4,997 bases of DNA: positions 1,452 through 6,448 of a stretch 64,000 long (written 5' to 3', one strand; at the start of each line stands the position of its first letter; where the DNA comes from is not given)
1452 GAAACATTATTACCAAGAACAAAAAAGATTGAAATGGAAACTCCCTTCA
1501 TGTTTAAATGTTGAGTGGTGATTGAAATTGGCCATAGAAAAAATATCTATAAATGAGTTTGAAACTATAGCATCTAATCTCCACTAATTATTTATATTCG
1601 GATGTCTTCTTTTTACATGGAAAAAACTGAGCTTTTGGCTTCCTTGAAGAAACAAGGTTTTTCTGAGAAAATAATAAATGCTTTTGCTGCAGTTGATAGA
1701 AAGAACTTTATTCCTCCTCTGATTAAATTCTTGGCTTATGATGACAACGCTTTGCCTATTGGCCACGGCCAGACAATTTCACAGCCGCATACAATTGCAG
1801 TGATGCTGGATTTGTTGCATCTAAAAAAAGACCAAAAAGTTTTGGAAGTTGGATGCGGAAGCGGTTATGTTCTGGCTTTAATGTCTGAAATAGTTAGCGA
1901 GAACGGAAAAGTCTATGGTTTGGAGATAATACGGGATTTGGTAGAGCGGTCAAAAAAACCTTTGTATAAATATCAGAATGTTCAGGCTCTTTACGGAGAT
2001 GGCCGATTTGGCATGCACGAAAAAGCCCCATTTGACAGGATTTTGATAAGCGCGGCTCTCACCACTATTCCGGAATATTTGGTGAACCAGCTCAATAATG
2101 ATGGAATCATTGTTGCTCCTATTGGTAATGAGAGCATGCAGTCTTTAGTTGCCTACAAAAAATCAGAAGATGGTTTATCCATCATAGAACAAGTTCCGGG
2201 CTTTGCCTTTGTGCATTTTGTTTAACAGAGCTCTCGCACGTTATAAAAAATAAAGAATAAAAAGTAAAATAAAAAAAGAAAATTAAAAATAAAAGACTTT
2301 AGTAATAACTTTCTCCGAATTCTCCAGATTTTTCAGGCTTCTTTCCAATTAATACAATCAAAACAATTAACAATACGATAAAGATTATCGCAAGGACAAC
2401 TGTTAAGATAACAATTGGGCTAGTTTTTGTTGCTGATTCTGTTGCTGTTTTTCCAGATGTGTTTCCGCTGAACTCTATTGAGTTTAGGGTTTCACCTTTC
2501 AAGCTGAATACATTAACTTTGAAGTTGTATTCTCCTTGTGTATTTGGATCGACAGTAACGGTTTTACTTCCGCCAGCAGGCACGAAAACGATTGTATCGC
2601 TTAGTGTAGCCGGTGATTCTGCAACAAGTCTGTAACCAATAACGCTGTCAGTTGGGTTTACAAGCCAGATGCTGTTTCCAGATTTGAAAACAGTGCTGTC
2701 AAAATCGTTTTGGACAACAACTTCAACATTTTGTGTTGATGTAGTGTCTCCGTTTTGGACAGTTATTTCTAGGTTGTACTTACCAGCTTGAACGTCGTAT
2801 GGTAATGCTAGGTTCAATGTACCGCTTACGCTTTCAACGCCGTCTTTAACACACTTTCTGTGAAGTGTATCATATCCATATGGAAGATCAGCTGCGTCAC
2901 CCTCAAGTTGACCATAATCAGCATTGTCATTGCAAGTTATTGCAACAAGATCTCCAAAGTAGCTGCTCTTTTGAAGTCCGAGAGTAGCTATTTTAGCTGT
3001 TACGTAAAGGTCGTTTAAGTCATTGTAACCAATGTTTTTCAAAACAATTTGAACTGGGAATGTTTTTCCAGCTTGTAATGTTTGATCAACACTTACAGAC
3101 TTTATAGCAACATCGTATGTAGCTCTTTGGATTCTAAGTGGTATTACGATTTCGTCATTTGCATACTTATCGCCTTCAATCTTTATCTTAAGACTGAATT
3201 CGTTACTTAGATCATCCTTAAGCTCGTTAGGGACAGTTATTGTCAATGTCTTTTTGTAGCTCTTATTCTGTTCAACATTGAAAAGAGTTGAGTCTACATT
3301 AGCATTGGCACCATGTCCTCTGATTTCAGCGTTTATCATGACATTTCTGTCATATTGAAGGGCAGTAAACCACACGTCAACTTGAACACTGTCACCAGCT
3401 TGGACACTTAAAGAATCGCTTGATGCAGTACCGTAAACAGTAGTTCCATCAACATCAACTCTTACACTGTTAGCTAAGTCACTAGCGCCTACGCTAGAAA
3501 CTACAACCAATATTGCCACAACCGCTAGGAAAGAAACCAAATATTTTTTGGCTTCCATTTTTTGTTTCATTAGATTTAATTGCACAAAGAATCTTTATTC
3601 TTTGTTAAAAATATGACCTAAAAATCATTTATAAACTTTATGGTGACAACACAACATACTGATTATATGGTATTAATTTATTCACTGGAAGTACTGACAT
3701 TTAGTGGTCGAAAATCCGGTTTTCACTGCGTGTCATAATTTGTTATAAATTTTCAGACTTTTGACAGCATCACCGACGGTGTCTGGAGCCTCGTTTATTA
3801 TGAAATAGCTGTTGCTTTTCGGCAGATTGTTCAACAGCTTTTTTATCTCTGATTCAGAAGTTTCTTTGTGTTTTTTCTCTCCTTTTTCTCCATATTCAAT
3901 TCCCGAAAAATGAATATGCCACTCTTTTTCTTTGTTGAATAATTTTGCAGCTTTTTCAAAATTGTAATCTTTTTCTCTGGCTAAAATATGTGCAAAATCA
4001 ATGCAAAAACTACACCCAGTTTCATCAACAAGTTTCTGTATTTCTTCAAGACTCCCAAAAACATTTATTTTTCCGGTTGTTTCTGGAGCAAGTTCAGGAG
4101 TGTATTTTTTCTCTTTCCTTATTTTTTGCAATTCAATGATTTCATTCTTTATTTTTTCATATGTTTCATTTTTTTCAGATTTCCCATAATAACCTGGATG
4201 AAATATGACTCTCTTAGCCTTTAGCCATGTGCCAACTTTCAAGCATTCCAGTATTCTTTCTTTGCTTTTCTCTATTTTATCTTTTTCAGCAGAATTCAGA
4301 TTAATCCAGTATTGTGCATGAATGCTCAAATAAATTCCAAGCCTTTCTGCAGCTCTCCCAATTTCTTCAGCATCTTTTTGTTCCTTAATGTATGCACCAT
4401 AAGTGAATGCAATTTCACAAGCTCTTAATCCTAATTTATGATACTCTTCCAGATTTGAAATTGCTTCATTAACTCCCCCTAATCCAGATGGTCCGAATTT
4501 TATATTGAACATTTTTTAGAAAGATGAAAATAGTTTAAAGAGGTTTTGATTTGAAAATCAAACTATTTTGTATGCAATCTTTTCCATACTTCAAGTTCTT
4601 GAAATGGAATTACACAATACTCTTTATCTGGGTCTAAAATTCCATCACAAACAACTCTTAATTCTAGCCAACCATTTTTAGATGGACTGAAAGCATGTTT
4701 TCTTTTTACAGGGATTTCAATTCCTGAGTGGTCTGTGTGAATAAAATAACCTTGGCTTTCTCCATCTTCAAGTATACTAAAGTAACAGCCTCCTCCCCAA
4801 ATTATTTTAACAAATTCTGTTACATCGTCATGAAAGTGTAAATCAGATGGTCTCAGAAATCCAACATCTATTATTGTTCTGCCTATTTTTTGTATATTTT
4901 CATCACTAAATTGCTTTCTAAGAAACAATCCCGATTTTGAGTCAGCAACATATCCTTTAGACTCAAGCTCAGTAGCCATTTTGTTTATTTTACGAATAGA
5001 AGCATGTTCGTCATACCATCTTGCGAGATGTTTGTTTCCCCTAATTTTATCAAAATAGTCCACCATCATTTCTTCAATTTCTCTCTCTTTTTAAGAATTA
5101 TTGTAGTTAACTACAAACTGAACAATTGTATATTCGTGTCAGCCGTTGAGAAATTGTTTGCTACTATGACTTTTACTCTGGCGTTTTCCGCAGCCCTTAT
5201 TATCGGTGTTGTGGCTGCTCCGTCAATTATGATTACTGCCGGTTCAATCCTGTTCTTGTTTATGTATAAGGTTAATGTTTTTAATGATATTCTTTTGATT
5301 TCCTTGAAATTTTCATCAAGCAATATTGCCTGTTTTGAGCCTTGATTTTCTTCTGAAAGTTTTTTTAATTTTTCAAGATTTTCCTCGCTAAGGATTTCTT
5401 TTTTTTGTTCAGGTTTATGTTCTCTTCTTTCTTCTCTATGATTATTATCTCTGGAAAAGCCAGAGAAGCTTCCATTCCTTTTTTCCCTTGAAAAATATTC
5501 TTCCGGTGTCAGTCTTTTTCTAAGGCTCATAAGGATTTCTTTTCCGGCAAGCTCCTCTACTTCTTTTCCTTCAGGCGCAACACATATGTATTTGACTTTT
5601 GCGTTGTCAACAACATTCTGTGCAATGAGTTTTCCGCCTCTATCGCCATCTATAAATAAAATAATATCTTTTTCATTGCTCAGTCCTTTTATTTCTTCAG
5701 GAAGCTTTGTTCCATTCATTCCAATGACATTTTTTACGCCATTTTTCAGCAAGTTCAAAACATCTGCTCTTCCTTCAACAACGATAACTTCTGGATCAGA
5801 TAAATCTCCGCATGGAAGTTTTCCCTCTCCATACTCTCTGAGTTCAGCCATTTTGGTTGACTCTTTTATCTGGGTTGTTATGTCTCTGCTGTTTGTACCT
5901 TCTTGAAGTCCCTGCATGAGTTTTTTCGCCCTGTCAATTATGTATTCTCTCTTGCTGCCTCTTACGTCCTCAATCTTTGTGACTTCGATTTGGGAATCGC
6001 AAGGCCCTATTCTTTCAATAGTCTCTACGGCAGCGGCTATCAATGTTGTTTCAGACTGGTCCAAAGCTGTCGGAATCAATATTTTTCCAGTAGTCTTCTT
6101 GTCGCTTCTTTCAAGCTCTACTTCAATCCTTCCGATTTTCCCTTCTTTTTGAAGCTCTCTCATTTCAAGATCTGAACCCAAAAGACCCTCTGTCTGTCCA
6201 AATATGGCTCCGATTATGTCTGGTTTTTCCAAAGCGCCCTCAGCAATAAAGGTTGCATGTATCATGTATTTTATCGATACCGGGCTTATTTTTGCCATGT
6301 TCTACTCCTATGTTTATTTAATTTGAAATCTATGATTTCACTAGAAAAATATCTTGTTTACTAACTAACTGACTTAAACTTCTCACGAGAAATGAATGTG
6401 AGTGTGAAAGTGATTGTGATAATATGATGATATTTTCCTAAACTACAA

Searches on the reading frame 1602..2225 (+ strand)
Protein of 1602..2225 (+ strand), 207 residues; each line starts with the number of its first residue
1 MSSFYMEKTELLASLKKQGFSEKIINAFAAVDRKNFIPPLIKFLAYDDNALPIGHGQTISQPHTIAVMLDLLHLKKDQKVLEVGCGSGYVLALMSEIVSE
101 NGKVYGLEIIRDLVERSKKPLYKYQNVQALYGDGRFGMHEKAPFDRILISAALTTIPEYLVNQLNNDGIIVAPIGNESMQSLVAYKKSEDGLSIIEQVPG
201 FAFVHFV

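Call 52: search_protein_families(library=pfam, proteins=[window:1602-2225:+], max_evalue=0.001)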
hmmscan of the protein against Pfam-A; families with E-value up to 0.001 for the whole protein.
window:1602-2225:+ (207 aa): 8 families
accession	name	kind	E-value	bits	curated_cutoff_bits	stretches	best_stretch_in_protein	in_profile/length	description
PF01135.25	PCMT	-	2.5e-59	201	20.3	1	7-205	2-204/210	Protein-L-isoaspartate(D-aspartate) O-methyltransferase (PCMT)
PF13847.12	Methyltransf_31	-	1.1e-08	35.4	27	1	75-157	2-88/145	Methyltransferase domain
PF13649.12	Methyltransf_25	-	2.3e-07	31.9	27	1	80-157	1-78/97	Methyltransferase domain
PF01269.23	Fibrillarin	-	8.2e-07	28.8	27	1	65-135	60-130/227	Fibrillarin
PF13489.12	Methyltransf_23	-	1.1e-05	25.7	27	1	74-153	20-91/164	Methyltransferase domain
PF01209.24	Ubie_methyltran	-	4.9e-05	23.2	20.1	1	70-160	41-133/233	ubiE/COQ5 methyltransferase family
PF00398.26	RrnaAD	-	9e-05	22.1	24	1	62-135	16-86/263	Ribosomal RNA adenine dimethylase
PF08241.18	Methyltransf_11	-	0.0002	22.4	21.2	1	81-157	1-74/95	Methyltransferase domain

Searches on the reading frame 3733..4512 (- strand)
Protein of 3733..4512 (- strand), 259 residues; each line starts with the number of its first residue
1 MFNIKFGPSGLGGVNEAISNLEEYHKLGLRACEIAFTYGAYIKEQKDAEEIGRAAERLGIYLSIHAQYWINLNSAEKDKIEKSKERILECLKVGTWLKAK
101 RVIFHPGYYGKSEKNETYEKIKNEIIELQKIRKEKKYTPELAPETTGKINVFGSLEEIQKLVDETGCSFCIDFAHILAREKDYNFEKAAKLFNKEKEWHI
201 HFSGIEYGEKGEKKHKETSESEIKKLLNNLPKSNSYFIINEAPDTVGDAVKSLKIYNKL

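Call 52: search_protein_families(library=pfam, proteins=[window:3733-4512:-], max_evalue=0.001)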
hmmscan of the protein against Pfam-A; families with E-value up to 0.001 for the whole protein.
window:3733-4512:- (259 aa): 2 families
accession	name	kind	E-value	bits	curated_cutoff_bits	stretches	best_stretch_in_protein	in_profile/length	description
PF01261.30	AP_endonuc_2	-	4.9e-22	79.3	31.1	1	22-217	2-200/249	Xylose isomerase-like TIM barrel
PF03851.20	UvdE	-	0.00057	19.6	24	0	44-133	84-177/275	UV-endonuclease UvdE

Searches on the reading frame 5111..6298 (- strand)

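Call 52: search_protein_families(library=pfam, proteins=[window:5111-6298:-], max_evalue=0.001)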
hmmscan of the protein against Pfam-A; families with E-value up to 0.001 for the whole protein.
window:5111-6298:- (395 aa): 3 families
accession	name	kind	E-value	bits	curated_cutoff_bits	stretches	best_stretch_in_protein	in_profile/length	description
PF13662.12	Toprim_4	-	4.9e-11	43.1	25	1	170-232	2-73/85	Toprim domain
PF13155.12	Toprim_2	-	1.1e-07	32.6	22.1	1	172-246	1-83/88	Toprim-like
PF01751.28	Toprim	-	3.6e-07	30.7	23.1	1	170-238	1-84/96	Toprim domain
